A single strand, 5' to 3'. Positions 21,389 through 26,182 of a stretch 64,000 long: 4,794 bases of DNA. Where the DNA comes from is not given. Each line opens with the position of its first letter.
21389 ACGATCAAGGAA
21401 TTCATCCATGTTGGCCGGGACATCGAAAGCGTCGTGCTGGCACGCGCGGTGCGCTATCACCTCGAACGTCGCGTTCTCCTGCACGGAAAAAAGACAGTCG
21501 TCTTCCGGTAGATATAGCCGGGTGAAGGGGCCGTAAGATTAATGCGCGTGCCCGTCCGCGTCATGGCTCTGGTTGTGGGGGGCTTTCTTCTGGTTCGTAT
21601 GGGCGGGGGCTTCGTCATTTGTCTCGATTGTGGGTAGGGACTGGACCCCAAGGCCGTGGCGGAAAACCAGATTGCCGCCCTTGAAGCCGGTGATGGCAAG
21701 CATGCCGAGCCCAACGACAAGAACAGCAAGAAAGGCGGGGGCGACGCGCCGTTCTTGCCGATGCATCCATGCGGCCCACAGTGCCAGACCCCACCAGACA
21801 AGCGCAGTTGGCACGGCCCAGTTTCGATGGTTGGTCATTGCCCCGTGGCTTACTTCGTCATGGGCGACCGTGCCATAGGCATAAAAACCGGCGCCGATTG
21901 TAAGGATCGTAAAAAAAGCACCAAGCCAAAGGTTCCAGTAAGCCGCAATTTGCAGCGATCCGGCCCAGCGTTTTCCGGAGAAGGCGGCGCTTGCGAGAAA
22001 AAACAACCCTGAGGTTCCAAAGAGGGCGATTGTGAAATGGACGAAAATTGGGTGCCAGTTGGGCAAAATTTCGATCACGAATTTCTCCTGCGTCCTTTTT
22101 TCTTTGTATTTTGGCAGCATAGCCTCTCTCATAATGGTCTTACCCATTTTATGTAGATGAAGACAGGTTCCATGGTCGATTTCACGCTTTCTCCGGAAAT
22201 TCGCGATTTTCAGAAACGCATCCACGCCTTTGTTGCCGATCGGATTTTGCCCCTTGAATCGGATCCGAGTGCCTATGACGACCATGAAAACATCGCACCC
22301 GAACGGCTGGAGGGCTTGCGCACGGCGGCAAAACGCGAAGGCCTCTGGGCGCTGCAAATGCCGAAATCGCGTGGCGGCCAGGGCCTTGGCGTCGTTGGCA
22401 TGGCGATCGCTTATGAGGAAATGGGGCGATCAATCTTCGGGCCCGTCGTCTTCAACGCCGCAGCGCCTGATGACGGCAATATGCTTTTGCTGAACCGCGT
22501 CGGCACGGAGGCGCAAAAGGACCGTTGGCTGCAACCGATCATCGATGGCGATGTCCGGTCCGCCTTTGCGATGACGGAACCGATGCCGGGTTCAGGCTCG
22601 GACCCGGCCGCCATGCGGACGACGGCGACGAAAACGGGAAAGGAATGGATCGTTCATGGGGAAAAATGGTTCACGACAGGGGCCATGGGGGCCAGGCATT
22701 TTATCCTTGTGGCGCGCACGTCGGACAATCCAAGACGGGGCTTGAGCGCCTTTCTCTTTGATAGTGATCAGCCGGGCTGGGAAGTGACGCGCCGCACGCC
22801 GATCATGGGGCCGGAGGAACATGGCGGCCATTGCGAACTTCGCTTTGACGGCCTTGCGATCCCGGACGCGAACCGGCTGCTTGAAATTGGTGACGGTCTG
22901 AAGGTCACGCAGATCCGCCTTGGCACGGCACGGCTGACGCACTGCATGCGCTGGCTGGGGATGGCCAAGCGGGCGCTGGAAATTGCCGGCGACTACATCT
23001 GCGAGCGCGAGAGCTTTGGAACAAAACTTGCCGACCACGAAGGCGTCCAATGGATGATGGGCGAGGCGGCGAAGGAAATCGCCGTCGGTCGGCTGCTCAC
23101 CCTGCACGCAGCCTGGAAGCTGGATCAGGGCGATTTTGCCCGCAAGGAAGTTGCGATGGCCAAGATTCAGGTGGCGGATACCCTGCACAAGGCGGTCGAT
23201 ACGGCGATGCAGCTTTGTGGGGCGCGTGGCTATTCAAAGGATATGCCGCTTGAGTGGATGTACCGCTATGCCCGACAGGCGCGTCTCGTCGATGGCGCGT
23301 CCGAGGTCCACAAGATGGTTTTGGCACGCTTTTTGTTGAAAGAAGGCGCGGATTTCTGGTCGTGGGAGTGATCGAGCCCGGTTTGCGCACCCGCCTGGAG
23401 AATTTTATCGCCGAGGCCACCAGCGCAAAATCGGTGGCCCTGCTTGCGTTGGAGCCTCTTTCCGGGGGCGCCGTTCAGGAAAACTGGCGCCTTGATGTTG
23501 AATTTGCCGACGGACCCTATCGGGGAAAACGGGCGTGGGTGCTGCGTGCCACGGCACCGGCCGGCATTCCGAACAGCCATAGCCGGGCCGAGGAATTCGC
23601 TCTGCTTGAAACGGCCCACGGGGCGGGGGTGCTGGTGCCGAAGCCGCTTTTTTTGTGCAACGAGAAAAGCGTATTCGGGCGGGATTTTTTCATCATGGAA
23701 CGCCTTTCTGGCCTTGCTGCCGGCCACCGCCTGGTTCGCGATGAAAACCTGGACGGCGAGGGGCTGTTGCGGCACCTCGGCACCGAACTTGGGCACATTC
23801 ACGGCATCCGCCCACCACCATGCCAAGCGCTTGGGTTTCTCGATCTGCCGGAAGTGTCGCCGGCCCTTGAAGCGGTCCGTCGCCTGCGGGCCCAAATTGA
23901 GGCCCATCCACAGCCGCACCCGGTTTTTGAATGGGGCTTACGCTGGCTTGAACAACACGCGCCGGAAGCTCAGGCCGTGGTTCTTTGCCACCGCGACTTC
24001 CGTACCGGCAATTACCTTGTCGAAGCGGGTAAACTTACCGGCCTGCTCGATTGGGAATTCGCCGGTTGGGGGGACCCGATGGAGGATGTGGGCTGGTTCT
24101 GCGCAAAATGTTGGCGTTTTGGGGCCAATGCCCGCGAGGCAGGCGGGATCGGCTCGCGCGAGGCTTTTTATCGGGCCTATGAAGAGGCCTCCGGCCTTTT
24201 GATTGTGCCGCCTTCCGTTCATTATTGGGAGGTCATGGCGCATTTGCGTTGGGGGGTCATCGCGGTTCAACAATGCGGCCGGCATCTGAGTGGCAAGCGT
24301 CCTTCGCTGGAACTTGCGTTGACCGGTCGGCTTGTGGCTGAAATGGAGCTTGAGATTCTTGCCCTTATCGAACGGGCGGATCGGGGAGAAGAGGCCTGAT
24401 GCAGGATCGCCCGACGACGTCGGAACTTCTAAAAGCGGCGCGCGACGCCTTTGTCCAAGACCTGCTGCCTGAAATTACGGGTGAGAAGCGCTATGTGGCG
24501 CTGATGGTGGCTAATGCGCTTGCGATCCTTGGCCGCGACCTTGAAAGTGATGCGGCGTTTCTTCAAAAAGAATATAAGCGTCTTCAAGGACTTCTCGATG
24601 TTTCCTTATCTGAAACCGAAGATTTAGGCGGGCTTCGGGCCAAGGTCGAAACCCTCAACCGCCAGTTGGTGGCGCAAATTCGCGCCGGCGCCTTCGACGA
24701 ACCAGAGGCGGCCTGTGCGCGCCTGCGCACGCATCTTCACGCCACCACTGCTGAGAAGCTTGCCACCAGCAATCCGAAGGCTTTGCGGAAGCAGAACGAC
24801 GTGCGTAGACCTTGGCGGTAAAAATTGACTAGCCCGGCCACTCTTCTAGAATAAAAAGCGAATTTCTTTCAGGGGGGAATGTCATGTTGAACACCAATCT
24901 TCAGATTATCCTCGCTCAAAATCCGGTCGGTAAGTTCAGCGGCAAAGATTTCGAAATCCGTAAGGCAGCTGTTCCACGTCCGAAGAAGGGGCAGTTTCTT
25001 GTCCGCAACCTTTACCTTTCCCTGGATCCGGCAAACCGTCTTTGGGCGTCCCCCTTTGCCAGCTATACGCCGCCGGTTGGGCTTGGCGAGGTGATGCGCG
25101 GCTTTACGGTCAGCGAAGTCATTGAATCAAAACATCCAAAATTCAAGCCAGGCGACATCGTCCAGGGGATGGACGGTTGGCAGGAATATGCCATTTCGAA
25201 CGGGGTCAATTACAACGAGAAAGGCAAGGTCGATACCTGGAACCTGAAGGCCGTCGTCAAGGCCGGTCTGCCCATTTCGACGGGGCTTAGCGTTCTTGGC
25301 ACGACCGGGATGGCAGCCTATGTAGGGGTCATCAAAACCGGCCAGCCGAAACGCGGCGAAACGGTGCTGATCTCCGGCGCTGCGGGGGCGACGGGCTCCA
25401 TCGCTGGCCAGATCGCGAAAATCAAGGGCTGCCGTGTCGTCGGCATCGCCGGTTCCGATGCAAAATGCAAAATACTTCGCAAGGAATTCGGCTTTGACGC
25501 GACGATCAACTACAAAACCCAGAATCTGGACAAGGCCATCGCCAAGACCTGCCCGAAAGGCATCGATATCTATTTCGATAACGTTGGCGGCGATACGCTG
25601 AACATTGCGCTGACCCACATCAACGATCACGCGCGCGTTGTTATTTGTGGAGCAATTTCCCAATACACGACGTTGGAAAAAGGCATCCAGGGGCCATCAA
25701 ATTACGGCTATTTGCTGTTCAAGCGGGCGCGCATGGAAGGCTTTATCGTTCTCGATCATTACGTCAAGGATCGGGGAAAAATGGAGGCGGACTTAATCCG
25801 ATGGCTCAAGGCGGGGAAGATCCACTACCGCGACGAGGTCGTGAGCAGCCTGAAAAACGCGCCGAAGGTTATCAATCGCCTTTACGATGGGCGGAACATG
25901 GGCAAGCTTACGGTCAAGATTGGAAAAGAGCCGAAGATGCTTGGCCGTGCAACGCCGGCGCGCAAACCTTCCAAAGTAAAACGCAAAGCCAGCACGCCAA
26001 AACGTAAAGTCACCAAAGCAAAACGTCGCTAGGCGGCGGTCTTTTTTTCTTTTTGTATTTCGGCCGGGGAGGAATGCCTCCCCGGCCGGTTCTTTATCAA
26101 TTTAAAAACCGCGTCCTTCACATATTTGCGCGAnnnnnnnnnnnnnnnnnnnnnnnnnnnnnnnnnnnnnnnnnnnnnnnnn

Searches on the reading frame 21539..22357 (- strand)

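Call 28: search_protein_families(library=pfam, max_evalue=0.000001, proteins=[window:21539-22357:-])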
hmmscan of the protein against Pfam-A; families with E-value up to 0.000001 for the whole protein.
window:21539-22357:- (272 aa): 1 family
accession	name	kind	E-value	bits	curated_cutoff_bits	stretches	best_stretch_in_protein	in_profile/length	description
PF09990.14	DUF2231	-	5.9e-14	52.8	26.4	1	102-239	5-138/139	Predicted membrane protein (DUF2231)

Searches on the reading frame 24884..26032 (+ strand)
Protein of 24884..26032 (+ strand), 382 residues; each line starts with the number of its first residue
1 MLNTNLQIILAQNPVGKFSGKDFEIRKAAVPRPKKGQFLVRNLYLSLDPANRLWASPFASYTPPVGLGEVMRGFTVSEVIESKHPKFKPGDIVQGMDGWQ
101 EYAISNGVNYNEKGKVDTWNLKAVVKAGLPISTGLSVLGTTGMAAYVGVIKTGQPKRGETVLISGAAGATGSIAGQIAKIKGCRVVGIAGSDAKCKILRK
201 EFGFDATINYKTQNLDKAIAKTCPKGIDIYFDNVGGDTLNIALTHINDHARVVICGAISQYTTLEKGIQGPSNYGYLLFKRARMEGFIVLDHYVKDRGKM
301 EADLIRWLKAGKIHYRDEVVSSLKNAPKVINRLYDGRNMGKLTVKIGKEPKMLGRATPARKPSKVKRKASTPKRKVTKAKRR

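Call 6: search_protein_families(library=ncbifam, proteins=[window:24884-26032:+])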
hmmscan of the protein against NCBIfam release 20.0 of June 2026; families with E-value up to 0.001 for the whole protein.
window:24884-26032:+ (382 aa): 16 families
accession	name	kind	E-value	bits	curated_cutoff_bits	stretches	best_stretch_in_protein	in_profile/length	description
NF058644.1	CurcmRedCuraProt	equivalog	1.9e-106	356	440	1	7-348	2-335/336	NADPH-dependent curcumin/dihydrocurcumin reductase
TIGR02825.1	B4_12hDH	equivalog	3.7e-69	233.6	579.85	1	16-345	14-327/327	leukotriene B4 12-hydroxydehydrogenase/15-oxo-prostaglandin 13-reductase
TIGR02824.1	quinone_pig3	subfamily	9.8e-26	90.5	296.8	1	23-345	15-324/325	putative NAD(P)H quinone oxidoreductase, PIG3 family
NF010344.0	PRK13771.1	subfamily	1.3e-17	63.8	349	1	110-346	118-333/334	putative alcohol dehydrogenase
NF041172.1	AcrlCoa_red_Thmprot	equivalog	9.5e-16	57.6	500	1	120-345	125-333/334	acryloyl-CoA reductase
TIGR02823.1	oxido_YhdH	subfamily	7.2e-15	54.6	297.25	1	78-345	67-323/324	acrylyl-CoA reductase family protein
NF008024.0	PRK10754.1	subfamily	3.3e-14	52.7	348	1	141-297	124-279/327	NADPH:quinone reductase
TIGR01751.1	crot-CoA-red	equivalog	1.6e-11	43.6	378.55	1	152-219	184-250/398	crotonyl-CoA carboxylase/reductase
NF051456.1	acrylyl_AcuI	equivalog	1.3e-09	37.3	440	1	77-344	67-322/325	acrylyl-CoA reductase (NADPH)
NF003808.0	PRK05396.1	equivalog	4.4e-07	29.1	380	1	157-262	163-269/341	L-threonine 3-dehydrogenase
TIGR03451.1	mycoS_dep_FDH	equivalog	3.6e-06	26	512.9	1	126-263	147-283/358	S-(hydroxymethyl)mycothiol dehydrogenase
TIGR00692.1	tdh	equivalog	1.6e-05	24.1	458.35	1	155-260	159-265/340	L-threonine 3-dehydrogenase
NF041183.1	Pks2_ls1_myc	equivalog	2.6e-05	21.2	2400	1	138-261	1525-1648/2086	sulfolipid-1 biosynthesis phthioceranic/hydroxyphthioceranic acid synthase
NF006940.0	PRK09422.1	equivalog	4.9e-05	22.5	344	1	136-260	141-264/338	alcohol dehydrogenase AdhP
TIGR03201.1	dearomat_had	equivalog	0.00017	20.8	338.65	1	125-215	136-225/349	6-hydroxycyclohex-1-ene-1-carbonyl-CoA dehydrogenase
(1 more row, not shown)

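Call 7: search_protein_families(library=pfam, proteins=[window:24884-26032:+])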
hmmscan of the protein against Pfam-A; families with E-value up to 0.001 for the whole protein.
window:24884-26032:+ (382 aa): 3 families
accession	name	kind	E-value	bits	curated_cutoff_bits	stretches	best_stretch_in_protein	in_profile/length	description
PF16884.10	ADH_N_2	-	6.1e-36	123.1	31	1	7-109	2-104/108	N-terminal domain of oxidoreductase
PF00107.32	ADH_zinc_N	-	7e-24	84.7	31.8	1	170-297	2-117/129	Zinc-binding dehydrogenase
PF13602.12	ADH_zinc_N_2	-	1.1e-08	36.5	27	1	203-342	2-132/134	Zinc-binding dehydrogenase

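Call 63: search_protein_families(library=ncbifam, max_evalue=0.00001, proteins=[window:24884-26032:+])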
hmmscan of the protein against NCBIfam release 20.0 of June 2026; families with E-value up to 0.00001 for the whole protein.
window:24884-26032:+ (382 aa): 11 families
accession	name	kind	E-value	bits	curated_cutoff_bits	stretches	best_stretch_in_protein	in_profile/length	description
NF058644.1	CurcmRedCuraProt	equivalog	1.9e-106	356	440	1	7-348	2-335/336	NADPH-dependent curcumin/dihydrocurcumin reductase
TIGR02825.1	B4_12hDH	equivalog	3.7e-69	233.6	579.85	1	16-345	14-327/327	leukotriene B4 12-hydroxydehydrogenase/15-oxo-prostaglandin 13-reductase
TIGR02824.1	quinone_pig3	subfamily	9.8e-26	90.5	296.8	1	23-345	15-324/325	putative NAD(P)H quinone oxidoreductase, PIG3 family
NF010344.0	PRK13771.1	subfamily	1.3e-17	63.8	349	1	110-346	118-333/334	putative alcohol dehydrogenase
NF041172.1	AcrlCoa_red_Thmprot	equivalog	9.5e-16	57.6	500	1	120-345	125-333/334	acryloyl-CoA reductase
TIGR02823.1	oxido_YhdH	subfamily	7.2e-15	54.6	297.25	1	78-345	67-323/324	acrylyl-CoA reductase family protein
NF008024.0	PRK10754.1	subfamily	3.3e-14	52.7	348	1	141-297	124-279/327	NADPH:quinone reductase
TIGR01751.1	crot-CoA-red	equivalog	1.6e-11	43.6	378.55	1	152-219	184-250/398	crotonyl-CoA carboxylase/reductase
NF051456.1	acrylyl_AcuI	equivalog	1.3e-09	37.3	440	1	77-344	67-322/325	acrylyl-CoA reductase (NADPH)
NF003808.0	PRK05396.1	equivalog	4.4e-07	29.1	380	1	157-262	163-269/341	L-threonine 3-dehydrogenase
TIGR03451.1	mycoS_dep_FDH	equivalog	3.6e-06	26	512.9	1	126-263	147-283/358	S-(hydroxymethyl)mycothiol dehydrogenase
